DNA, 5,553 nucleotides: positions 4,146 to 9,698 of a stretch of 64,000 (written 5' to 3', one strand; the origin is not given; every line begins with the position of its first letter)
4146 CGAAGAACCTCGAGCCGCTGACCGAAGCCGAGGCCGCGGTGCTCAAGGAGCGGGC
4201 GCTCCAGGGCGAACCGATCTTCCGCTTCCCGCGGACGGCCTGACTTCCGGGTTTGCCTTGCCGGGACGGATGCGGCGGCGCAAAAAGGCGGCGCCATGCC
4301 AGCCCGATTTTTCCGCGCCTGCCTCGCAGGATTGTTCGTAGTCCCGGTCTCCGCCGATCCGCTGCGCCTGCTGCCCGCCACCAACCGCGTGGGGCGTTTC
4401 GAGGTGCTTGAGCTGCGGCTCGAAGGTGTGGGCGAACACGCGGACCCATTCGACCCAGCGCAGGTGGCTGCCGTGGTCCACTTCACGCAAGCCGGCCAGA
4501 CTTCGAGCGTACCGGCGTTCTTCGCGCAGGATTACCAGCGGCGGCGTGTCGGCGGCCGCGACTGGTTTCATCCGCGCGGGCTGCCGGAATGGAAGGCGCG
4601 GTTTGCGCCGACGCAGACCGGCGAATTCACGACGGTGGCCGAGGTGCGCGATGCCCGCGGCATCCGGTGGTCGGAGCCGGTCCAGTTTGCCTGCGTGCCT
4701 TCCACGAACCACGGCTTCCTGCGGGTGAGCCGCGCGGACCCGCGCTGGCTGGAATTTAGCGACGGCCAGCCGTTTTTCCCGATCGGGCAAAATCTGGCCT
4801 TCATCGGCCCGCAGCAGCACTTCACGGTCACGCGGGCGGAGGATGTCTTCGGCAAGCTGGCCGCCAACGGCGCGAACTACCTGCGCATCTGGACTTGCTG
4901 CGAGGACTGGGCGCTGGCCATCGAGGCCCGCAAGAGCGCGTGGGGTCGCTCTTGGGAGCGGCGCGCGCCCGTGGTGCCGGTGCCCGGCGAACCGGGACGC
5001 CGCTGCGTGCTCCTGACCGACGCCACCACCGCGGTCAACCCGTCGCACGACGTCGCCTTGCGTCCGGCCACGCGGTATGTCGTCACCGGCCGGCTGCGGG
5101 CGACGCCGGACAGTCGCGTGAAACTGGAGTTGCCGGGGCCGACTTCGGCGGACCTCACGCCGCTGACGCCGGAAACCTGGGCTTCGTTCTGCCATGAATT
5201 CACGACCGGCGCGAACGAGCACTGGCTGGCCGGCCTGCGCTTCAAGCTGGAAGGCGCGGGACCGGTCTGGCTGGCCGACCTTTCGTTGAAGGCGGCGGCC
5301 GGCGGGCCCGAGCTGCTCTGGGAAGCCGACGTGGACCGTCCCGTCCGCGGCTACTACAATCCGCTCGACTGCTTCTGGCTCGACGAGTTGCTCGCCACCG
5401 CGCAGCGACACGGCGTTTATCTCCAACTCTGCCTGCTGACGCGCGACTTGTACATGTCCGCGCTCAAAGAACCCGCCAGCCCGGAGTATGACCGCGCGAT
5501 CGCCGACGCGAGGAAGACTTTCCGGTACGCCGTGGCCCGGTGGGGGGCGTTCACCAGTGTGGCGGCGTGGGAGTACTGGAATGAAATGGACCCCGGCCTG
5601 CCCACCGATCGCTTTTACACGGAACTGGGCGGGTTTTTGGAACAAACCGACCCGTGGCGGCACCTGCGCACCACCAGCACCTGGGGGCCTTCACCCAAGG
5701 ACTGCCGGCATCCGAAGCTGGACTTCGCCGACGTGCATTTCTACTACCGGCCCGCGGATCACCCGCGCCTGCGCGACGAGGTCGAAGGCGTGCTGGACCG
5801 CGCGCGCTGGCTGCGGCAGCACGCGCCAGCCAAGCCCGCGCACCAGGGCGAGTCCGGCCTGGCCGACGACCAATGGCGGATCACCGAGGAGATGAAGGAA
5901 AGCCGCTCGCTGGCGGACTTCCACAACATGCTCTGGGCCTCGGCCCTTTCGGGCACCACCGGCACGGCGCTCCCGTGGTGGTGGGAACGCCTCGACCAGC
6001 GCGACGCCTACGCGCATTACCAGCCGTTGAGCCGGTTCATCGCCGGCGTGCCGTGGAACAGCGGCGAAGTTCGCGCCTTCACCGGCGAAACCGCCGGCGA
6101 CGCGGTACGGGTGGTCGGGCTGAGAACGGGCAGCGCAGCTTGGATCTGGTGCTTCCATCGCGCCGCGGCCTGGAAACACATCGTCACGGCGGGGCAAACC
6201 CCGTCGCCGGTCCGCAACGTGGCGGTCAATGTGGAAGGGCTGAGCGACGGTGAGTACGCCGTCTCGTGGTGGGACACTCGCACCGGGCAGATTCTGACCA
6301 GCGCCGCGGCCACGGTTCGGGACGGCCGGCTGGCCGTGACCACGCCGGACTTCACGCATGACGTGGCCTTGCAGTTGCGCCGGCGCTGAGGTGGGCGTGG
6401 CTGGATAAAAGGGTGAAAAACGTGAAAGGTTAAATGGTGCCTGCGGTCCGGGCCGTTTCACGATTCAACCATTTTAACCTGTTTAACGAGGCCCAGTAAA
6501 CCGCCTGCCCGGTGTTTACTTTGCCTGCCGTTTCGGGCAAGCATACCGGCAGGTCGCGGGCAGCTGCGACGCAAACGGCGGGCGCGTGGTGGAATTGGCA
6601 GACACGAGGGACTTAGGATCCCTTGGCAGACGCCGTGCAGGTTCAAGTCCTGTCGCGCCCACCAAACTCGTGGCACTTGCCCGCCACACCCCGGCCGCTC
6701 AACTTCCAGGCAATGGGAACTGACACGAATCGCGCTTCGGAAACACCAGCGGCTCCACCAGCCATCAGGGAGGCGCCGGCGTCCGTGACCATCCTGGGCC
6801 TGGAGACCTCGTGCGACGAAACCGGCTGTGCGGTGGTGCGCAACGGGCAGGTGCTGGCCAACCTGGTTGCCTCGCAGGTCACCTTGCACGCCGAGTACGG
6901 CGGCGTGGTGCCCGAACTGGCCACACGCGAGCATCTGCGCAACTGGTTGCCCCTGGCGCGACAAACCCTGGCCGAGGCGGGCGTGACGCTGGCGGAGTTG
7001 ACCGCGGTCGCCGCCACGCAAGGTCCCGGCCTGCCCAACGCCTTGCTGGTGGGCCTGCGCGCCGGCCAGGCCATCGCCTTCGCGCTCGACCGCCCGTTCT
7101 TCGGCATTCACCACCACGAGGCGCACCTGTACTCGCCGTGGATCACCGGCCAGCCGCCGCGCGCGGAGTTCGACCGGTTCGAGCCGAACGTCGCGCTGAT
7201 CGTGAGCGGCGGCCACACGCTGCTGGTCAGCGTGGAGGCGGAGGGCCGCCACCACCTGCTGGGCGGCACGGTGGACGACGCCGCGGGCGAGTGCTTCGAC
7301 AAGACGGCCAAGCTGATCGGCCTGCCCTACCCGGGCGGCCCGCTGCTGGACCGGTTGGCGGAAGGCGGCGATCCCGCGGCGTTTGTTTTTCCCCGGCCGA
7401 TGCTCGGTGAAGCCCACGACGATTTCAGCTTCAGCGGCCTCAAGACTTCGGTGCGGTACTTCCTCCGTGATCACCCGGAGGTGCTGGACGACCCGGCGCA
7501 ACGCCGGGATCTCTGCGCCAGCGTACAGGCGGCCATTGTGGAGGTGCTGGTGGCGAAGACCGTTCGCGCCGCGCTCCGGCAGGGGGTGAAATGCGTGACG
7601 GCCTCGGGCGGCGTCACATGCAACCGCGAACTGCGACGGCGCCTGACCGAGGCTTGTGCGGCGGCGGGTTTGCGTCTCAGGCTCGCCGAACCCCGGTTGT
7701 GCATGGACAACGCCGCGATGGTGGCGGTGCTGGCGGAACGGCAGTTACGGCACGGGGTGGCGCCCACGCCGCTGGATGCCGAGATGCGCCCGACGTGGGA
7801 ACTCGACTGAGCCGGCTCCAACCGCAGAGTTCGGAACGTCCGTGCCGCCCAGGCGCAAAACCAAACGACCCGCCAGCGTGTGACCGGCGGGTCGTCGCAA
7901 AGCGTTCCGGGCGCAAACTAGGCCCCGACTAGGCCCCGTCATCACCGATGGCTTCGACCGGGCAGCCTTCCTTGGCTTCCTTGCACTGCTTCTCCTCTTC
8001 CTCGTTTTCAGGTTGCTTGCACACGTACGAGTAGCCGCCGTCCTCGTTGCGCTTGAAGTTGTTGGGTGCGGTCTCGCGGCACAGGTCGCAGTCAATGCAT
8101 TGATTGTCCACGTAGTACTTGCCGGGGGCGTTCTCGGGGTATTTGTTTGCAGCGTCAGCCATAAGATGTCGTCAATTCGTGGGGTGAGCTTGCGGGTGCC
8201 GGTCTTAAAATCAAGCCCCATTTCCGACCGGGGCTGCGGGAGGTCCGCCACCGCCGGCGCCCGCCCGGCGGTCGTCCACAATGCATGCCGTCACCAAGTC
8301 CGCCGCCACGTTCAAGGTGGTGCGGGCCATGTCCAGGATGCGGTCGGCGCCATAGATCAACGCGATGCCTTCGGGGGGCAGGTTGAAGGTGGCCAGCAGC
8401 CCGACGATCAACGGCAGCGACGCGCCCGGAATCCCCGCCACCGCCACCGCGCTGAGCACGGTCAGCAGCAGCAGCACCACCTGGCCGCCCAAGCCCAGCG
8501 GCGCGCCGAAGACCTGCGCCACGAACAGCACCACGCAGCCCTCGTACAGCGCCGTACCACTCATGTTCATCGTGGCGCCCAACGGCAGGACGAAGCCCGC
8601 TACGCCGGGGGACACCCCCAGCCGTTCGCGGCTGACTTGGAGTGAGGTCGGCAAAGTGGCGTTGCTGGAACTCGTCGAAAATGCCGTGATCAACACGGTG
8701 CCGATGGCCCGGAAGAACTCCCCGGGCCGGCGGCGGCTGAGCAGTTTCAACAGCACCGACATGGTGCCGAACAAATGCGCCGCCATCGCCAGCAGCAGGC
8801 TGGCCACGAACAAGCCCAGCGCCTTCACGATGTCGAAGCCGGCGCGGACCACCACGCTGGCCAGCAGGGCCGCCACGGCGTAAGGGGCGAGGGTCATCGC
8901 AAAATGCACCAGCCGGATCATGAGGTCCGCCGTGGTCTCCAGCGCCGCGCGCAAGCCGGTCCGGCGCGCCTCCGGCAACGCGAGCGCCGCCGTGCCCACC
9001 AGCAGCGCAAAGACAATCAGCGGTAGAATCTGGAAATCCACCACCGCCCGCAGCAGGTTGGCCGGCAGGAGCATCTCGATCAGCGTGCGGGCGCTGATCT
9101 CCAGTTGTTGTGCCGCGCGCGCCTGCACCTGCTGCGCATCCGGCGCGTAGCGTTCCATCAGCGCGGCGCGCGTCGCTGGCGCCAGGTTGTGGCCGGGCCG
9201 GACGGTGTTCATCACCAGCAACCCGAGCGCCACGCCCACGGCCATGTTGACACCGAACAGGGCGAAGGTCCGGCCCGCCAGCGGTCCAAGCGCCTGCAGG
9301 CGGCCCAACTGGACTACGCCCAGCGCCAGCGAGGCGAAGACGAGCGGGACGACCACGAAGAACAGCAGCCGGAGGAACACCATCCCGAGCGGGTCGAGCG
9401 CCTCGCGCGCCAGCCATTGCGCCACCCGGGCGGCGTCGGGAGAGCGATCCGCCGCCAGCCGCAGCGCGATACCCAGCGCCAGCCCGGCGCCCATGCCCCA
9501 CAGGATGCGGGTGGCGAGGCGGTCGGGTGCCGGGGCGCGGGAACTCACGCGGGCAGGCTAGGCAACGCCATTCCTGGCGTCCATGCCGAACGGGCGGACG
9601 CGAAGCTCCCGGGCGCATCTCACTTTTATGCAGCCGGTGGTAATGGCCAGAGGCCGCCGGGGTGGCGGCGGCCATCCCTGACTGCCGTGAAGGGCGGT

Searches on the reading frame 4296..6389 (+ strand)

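Call 20: search_protein_families(library=pfam, proteins=[window:4296-6389:+], max_evalue=0.001)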
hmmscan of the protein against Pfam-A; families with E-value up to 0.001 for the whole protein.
window:4296-6389:+ (697 aa): 1 family
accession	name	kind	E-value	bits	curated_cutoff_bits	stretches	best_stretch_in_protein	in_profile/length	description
PF16586.11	DUF5060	-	1.3e-08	35.4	27.2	1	32-112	2-64/70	Domain of unknown function (DUF5060)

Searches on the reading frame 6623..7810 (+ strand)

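Call 20: search_protein_families(library=pfam, proteins=[window:6623-7810:+], max_evalue=0.001)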
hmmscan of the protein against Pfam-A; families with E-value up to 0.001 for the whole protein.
window:6623-7810:+ (395 aa): 2 families
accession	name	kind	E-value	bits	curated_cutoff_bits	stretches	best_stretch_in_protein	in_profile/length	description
PF00814.31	TsaD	-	1.3e-81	274.6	24.8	1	76-368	1-263/264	tRNA N6-adenosine threonylcarbamoyltransferase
PF22521.2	HypF_C_2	-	1.1e-06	29.1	27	1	276-356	148-228/241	Carbamoyltransferase, Kae1-like Domain, second subdomain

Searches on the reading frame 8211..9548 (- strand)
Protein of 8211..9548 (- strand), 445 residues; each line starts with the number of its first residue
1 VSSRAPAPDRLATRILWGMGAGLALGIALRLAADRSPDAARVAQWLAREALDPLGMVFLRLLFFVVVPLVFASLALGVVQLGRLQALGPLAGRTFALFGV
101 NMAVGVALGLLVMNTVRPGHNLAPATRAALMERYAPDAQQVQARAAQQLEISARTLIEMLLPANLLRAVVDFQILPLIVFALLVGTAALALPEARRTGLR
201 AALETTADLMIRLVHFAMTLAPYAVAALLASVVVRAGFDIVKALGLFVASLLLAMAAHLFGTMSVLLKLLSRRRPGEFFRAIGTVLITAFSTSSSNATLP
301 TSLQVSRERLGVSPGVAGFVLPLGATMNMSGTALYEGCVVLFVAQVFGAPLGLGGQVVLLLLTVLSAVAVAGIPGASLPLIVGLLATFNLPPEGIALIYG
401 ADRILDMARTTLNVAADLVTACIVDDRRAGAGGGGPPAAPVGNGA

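Call 20: search_protein_families(library=pfam, proteins=[window:8211-9548:-], max_evalue=0.001)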
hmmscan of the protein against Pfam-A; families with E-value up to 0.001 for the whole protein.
window:8211-9548:- (445 aa): 1 family
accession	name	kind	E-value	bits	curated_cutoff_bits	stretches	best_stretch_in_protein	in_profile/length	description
PF00375.23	SDF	-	2.2e-100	336.8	27.9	1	11-425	1-385/387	Sodium:dicarboxylate symporter family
